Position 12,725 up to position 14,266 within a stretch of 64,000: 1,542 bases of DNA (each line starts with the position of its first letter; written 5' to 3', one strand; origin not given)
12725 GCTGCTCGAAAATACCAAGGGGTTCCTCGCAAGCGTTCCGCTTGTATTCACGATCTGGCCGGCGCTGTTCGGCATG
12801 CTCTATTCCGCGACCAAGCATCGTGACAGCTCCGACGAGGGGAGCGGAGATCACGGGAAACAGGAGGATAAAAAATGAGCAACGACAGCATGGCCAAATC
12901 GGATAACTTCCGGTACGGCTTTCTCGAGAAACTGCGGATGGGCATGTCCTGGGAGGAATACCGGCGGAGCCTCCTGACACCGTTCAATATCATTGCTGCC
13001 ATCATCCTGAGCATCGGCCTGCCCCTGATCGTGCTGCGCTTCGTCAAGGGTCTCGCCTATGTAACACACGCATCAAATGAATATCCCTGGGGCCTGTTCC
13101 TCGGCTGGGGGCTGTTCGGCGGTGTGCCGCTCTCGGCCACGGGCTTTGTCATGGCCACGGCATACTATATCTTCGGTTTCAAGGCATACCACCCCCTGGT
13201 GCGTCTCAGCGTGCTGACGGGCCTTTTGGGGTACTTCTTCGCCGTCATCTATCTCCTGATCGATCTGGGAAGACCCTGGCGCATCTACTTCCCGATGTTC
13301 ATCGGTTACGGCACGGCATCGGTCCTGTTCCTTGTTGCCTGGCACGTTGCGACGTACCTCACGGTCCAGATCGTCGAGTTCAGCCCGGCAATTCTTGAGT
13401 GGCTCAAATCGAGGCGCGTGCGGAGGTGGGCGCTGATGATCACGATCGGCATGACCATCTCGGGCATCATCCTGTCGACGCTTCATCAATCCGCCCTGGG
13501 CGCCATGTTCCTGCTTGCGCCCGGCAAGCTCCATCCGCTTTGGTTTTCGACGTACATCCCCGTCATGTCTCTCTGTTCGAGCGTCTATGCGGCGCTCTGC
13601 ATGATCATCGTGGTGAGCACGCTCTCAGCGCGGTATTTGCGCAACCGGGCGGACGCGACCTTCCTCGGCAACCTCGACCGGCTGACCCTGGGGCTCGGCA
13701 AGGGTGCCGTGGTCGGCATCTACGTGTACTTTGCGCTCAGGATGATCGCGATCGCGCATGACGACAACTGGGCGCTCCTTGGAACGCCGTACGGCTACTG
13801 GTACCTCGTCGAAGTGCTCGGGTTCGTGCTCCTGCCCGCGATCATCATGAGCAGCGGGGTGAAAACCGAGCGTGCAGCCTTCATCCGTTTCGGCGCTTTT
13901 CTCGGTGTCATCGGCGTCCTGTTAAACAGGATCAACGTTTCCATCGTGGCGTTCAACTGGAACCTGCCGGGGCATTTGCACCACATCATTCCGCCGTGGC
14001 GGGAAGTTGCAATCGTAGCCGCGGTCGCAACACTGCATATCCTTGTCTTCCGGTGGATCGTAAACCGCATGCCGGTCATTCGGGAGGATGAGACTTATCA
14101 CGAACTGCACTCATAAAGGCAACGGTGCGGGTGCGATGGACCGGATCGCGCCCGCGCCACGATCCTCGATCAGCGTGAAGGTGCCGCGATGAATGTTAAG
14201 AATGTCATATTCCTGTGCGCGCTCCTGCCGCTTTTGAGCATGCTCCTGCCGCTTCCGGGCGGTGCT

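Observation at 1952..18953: Mirror-image duplication of a cytochrome c / cytochrome b / two-component redox module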

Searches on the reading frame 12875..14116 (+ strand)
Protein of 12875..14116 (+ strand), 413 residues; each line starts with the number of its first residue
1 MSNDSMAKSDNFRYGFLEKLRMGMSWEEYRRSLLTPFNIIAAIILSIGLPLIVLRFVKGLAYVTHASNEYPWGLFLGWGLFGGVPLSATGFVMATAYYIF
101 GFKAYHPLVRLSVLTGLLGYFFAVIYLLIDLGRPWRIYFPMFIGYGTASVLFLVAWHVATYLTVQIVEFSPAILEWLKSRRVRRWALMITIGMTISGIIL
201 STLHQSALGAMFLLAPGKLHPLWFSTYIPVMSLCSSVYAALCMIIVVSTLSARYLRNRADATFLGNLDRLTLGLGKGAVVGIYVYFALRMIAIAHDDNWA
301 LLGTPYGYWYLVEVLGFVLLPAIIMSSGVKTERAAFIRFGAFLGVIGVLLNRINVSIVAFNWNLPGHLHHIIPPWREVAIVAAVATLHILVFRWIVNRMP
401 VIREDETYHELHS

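Call 5: search_protein_families(library=pfam, proteins=[window:12875-14116:+], max_evalue=0.01)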
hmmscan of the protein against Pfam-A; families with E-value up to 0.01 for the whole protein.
window:12875-14116:+ (413 aa): 1 family
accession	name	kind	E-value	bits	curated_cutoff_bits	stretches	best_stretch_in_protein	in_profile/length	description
PF03916.19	NrfD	-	9.8e-16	58.7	25.8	1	64-355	3-304/313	Polysulphide reductase, NrfD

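Call 7: search_protein_families(library=ncbifam, proteins=[window:12875-14116:+], max_evalue=0.01)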
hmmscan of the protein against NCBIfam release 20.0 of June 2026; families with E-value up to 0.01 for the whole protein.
window:12875-14116:+ (413 aa): 3 families
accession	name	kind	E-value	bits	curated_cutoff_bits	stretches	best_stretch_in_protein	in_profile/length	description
NF045714.1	sulf_resp_HmcC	equivalog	4.1e-123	411.4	550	1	35-409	2-375/376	sulfate respiration complex protein HmcC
NF008133.1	PRK10881.1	equivalog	5.9e-57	193.9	450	1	30-402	8-374/377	Ni/Fe-hydrogenase cytochrome b subunit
NF041784.1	mnquin_red_QrcD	equivalog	5e-17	62.3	570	1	40-402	24-401/408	menaquinone reductase integral membrane subunit QrcD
